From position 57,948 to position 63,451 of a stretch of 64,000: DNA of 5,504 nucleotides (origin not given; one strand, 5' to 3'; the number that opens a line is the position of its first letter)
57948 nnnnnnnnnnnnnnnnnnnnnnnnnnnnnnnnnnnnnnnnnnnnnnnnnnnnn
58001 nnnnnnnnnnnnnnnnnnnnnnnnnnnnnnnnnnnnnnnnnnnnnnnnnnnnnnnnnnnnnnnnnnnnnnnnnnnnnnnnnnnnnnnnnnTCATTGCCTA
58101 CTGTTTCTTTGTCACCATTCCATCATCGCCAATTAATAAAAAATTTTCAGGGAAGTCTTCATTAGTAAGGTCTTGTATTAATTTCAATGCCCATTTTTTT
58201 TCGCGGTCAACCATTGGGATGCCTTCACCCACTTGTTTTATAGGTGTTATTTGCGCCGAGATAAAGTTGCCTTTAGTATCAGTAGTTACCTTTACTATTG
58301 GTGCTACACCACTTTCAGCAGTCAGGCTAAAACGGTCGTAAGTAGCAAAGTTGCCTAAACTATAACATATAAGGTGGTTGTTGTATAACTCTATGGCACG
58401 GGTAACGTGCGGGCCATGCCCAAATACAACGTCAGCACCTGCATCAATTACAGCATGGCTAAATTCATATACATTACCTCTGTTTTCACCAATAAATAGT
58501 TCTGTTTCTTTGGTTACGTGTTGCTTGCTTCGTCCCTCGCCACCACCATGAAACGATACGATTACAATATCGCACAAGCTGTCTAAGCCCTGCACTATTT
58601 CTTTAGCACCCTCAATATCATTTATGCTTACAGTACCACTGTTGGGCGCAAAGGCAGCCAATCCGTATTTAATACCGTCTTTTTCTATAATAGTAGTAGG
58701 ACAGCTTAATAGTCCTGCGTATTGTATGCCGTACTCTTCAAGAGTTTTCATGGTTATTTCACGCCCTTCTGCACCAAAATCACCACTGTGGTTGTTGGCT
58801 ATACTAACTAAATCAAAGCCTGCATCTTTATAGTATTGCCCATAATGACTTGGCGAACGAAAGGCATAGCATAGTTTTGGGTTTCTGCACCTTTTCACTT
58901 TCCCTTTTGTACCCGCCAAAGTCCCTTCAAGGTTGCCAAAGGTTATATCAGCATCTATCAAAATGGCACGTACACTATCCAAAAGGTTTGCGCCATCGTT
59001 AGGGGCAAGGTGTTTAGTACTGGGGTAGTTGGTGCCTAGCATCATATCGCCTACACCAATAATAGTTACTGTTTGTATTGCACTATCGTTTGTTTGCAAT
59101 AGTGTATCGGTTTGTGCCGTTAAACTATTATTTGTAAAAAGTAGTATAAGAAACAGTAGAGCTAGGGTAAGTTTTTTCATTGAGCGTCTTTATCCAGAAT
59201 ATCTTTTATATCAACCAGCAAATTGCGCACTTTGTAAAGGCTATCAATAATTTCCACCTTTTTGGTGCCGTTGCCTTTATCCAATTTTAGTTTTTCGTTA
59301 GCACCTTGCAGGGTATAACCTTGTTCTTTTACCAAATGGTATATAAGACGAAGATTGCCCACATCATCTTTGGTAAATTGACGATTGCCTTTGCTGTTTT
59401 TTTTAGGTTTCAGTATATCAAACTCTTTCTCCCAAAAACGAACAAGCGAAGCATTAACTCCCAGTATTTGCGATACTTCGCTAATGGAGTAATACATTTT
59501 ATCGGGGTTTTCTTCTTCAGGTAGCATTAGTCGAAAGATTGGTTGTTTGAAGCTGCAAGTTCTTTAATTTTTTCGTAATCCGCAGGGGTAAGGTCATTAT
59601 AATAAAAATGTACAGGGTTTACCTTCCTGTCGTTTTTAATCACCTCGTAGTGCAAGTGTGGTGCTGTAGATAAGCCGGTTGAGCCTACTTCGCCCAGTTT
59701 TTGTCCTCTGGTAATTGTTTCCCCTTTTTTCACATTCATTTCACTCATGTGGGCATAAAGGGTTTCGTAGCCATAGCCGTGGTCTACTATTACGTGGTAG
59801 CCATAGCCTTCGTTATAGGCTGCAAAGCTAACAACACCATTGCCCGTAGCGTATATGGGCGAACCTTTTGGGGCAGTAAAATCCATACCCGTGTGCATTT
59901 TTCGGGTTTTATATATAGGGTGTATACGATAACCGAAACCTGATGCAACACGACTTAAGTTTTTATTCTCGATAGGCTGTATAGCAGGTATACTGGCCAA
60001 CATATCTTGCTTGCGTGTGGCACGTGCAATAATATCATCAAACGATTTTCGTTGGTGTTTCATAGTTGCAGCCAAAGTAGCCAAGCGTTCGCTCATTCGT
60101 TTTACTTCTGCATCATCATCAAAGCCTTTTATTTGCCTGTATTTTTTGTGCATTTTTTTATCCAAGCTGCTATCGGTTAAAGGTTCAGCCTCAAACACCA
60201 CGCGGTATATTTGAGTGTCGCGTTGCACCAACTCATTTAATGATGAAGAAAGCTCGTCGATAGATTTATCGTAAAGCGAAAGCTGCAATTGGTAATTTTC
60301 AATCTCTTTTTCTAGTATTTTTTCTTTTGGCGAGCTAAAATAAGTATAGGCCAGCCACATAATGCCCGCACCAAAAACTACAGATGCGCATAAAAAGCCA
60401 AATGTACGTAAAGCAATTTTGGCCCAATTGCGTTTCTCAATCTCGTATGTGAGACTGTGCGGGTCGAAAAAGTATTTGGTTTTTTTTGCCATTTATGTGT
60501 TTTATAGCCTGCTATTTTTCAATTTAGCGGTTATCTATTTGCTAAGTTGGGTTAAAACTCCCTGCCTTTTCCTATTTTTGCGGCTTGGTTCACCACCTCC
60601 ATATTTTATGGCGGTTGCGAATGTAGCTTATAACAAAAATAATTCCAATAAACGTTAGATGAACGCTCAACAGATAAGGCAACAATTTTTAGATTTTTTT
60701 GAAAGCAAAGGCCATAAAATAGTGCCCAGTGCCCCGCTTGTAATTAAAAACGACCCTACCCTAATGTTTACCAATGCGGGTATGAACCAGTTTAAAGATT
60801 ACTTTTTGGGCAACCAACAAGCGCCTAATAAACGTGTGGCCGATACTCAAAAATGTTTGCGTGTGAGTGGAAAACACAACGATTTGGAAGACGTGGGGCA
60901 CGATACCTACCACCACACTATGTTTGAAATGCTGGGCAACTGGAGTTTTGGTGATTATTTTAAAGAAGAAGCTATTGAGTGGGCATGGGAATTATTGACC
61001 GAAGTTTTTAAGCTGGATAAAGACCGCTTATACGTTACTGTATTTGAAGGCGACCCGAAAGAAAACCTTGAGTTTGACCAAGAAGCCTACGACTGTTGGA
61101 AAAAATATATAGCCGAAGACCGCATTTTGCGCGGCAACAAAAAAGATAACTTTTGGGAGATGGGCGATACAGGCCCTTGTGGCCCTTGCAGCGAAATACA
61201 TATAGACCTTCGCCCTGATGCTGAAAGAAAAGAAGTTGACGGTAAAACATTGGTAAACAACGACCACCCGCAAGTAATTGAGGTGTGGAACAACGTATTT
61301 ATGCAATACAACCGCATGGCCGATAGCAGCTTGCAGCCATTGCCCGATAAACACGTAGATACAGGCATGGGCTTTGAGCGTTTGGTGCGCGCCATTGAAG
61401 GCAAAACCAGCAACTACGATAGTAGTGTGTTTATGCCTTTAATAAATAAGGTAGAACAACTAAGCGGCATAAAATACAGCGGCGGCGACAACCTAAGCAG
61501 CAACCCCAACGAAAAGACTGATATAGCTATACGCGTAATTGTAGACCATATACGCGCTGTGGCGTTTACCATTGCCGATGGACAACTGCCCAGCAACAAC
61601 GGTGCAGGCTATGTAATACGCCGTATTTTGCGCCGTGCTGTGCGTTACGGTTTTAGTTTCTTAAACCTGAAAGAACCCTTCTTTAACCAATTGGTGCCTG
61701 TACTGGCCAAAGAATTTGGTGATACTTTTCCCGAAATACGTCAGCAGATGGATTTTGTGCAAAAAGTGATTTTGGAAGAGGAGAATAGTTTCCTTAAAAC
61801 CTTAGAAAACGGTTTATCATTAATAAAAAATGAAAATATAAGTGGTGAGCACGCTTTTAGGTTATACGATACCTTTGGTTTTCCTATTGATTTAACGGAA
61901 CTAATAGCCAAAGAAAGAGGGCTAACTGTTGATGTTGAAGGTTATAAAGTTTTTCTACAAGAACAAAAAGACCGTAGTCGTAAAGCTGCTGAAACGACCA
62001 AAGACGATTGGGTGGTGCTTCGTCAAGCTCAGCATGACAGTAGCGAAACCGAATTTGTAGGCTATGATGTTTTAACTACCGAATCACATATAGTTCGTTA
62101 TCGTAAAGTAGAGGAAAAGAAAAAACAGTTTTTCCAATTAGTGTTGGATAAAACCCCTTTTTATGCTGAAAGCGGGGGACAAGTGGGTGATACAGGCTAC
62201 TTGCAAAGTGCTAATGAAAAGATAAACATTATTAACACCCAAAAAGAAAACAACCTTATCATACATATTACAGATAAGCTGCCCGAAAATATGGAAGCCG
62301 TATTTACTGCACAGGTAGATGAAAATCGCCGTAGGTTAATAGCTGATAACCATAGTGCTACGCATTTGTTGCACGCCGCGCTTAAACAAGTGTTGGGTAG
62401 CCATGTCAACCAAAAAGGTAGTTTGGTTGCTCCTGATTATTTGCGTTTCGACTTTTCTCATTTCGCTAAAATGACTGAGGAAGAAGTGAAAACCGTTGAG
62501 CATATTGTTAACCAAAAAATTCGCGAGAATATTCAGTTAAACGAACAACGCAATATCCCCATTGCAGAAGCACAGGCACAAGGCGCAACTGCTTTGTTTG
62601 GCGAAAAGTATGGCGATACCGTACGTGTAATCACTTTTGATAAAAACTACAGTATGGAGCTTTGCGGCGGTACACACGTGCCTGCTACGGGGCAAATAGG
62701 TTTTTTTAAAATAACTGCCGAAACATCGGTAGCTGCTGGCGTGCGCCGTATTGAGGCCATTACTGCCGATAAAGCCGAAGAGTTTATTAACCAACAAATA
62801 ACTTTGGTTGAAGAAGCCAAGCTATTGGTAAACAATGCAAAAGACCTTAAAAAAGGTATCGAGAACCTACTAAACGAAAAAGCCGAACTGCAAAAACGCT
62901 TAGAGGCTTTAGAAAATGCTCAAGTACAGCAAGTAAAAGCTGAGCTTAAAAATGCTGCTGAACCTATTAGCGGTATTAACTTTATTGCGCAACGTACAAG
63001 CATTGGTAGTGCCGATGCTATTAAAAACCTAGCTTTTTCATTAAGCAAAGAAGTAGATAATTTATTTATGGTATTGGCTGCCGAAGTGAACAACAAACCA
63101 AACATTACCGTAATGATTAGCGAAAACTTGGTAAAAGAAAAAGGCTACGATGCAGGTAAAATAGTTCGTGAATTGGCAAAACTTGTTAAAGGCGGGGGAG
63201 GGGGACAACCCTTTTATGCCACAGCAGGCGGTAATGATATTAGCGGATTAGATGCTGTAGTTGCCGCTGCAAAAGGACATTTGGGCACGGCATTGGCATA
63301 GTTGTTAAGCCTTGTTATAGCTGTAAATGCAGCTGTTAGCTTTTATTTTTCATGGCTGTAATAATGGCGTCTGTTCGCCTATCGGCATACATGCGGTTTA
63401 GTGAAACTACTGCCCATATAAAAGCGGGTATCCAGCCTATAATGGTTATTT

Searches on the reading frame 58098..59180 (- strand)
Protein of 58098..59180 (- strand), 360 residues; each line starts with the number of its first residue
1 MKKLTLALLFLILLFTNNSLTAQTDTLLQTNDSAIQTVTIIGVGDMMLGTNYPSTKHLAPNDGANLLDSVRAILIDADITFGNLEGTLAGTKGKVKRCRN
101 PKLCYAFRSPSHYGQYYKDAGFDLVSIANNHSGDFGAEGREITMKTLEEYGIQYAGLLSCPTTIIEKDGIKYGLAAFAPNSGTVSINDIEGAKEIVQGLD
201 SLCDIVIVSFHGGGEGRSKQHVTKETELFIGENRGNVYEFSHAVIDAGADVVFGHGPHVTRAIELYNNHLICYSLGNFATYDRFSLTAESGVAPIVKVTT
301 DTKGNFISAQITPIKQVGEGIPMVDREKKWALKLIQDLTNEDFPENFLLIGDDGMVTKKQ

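Call 19: search_protein_families(library=pfam, proteins=[window:58098-59180:-], max_evalue=0.001)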
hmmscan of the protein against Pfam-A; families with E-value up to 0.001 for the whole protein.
window:58098-59180:- (360 aa): 1 family
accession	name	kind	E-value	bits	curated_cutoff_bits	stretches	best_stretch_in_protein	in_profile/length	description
PF09587.15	PGA_cap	-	5.7e-44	151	27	1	39-279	1-252/255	Bacterial capsule synthesis protein PGA_cap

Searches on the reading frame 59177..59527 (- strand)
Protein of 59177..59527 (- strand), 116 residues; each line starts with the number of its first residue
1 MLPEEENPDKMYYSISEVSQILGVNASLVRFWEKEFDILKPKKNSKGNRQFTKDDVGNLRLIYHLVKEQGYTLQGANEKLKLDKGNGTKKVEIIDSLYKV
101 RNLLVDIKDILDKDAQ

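Call 19: search_protein_families(library=pfam, proteins=[window:59177-59527:-], max_evalue=0.001)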
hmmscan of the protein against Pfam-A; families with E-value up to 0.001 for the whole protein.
window:59177-59527:- (116 aa): 2 families
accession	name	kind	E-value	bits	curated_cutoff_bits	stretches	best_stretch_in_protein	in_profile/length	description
PF13411.12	MerR_1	-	2e-21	76.3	21.6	1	13-81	1-67/69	MerR HTH family regulatory protein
PF00376.29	MerR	-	2.2e-07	31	28.2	1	14-51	1-38/38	MerR family regulatory protein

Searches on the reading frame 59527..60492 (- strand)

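Call 19: search_protein_families(library=pfam, proteins=[window:59527-60492:-], max_evalue=0.001)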
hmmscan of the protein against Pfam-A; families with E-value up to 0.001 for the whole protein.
window:59527-60492:- (321 aa): 1 family
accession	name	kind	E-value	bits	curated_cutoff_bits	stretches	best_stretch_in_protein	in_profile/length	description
PF01551.29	Peptidase_M23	-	4e-36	123.5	28.7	1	198-293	1-96/96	Peptidase family M23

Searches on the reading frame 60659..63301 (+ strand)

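Call 19: search_protein_families(library=pfam, proteins=[window:60659-63301:+], max_evalue=0.001)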
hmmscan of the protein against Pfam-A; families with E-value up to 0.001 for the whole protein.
window:60659-63301:+ (880 aa): 3 families
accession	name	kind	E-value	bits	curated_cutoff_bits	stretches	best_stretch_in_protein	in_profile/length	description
PF01411.24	tRNA-synt_2c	-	6e-204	679.1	30.3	1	5-546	1-539/552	tRNA synthetases class II (A)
PF07973.19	tRNA_SAD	-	1.1e-16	60.9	24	1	655-699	1-44/44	Threonyl and Alanyl tRNA synthetase second additional domain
PF02272.25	DHHA1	-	5.8e-11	43.2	25.9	1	773-872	2-97/102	DHHA1 domain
